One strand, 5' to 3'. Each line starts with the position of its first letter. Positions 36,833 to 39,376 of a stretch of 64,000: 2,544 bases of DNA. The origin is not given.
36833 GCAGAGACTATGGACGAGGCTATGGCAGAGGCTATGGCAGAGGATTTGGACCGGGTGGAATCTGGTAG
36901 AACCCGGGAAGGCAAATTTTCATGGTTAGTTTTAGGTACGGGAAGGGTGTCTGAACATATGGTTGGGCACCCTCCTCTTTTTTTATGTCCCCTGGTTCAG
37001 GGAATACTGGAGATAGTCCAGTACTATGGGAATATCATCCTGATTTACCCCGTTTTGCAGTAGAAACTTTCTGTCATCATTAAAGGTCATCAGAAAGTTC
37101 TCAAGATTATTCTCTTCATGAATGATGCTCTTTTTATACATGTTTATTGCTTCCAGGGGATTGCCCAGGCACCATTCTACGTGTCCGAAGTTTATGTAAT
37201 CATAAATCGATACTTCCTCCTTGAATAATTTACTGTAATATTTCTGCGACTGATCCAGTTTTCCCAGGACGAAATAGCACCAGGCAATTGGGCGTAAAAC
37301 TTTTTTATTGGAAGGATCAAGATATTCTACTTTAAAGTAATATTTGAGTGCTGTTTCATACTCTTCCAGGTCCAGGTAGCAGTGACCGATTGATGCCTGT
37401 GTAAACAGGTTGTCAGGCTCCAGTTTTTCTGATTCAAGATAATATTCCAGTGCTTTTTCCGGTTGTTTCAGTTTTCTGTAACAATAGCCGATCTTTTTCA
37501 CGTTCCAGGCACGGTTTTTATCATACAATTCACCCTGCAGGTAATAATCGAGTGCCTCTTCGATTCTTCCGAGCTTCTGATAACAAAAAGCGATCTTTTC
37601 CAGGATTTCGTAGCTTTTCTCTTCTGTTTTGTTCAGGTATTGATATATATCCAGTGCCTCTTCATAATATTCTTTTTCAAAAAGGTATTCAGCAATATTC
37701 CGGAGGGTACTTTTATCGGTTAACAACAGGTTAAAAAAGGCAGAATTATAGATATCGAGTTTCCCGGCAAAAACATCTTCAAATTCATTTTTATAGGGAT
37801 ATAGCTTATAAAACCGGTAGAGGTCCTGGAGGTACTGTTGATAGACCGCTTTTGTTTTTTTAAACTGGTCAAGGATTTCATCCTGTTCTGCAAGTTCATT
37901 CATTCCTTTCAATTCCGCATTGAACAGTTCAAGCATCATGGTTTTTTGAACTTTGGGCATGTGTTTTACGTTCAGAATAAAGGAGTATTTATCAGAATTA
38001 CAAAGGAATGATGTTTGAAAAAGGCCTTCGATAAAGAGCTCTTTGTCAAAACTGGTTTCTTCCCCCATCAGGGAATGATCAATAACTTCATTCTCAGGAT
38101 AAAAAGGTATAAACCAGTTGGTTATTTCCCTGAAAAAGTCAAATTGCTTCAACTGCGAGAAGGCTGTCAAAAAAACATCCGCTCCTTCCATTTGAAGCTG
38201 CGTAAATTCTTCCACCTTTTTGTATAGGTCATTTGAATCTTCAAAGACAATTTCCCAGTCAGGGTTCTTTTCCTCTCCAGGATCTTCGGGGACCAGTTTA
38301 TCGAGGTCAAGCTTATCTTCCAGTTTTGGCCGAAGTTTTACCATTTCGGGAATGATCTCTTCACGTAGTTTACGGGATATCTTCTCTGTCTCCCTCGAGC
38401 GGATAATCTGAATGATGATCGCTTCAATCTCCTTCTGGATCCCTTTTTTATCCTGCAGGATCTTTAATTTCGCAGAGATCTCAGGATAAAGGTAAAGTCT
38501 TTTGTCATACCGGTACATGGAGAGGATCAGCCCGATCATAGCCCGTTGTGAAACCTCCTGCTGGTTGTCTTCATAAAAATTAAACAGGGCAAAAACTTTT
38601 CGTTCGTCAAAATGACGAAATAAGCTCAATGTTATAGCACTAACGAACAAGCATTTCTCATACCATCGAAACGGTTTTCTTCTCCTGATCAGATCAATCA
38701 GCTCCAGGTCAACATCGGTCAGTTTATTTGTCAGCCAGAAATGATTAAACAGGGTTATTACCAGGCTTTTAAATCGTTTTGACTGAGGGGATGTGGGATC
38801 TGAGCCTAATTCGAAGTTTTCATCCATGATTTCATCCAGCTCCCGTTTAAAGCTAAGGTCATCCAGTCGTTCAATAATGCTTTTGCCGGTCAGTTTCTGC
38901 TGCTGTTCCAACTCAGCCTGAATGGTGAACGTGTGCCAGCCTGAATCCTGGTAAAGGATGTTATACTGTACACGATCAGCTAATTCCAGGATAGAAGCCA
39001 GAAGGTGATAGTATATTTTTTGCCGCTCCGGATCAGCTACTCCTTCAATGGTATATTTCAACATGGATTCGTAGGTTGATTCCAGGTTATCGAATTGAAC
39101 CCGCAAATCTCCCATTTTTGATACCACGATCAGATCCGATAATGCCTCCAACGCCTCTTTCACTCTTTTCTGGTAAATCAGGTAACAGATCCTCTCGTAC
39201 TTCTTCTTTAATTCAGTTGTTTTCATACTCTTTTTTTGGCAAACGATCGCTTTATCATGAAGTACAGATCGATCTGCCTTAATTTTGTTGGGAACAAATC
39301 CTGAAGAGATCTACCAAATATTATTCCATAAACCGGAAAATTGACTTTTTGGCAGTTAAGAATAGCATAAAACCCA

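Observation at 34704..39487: Four copies of GGAAT-N17-KGTCTAA: a candidate ECF promoter linking the sigma/anti-sigma/Spy-like module to the lipoprotein-TolC-MacAB operon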

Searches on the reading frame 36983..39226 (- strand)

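Call 4: search_protein_families(library=pfam, proteins=[window:36983-39226:-], max_evalue=0.01)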
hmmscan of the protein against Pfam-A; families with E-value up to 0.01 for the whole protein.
window:36983-39226:- (747 aa): 12 families
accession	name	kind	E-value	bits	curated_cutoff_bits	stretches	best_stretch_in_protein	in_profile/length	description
PF00515.34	TPR_1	-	8.5e-17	60.6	27.8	2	579-606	7-34/34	Tetratricopeptide repeat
PF07719.23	TPR_2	-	1.9e-14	53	27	1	579-606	7-34/34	Tetratricopeptide repeat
PF13424.12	TPR_12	-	8.2e-14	52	30.1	2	519-564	24-70/77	Tetratricopeptide repeat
PF13181.12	TPR_8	-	7.6e-11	41.7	25.7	1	579-606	7-34/34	Tetratricopeptide repeat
PF14559.12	TPR_19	-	9.1e-09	36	25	1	518-573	4-61/68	Tetratricopeptide repeat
PF12895.13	ANAPC3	-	7e-08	33.1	27.2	1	579-632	29-81/82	Anaphase-promoting complex, cyclosome, subunit 3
PF13176.12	TPR_7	-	5.6e-06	26.5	27.9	0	612-640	4-34/36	Tetratricopeptide repeat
PF13174.12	TPR_6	-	2e-05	25.4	26.3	0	578-597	5-24/33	Tetratricopeptide repeat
PF25064.1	ARM_TT21_5th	-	0.00039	21.2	27.8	0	511-583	7-76/117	TT21 fifth ARM repeats domain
PF13431.12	TPR_17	-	0.001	19.6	24.4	0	534-559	8-33/34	Tetratricopeptide repeat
PF13428.12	TPR_14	-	0.0011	19.9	23.5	0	579-606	7-34/44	Tetratricopeptide repeat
PF13374.12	TPR_10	-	0.005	17.3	27.5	0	506-529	3-26/42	Tetratricopeptide repeat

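Call 59: search_protein_families(library=ncbifam, proteins=[window:36983-39226:-], max_evalue=0.01)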
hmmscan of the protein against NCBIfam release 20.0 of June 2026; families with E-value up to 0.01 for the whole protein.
window:36983-39226:- (747 aa): 9 families
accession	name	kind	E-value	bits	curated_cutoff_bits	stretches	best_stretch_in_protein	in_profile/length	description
TIGR02552.1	LcrH_SycD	equivalog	5.8e-11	42.3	104.8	2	510-594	23-107/136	SycD/LcrH family type III secretion system chaperone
TIGR02917.1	PEP_TPR_lipo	equivalog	1e-09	36.9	312.2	1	512-651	676-814/899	XrtA/PEP-CTERM system TPR-repeat protein PrsT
NF040959.1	MamA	equivalog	1.1e-08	34.7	200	1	486-666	18-198/204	magnetosome protein MamA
NF040561.1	PrimPol_Msp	equivalog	2.8e-06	26.2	200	1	500-556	21-76/515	CRISPR-associated primase-polymerase type A1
NF053607.1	CHU_0125_OmpA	equivalog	5e-05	22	620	0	621-706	33-119/639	CHU_0125 family OmpA-like outer membrane integrity protein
NF002725.1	PRK02603.1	equivalog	8.6e-05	22.6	143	0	591-661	53-126/173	photosystem I assembly protein Ycf3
NF052230.1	T9SS_PorE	exception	0.00011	20.7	600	2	511-640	25-158/648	PorE family type IX secretion system protein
TIGR03939.1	PGA_TPR_OMP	equivalog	0.0021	16.3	366.65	0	578-651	91-164/800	poly-beta-1,6 N-acetyl-D-glucosamine export porin PgaA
NF008757.0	PRK11788.1-5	equivalog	0.0076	15.4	363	0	516-599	225-308/388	lipopolysaccharide assembly protein LapB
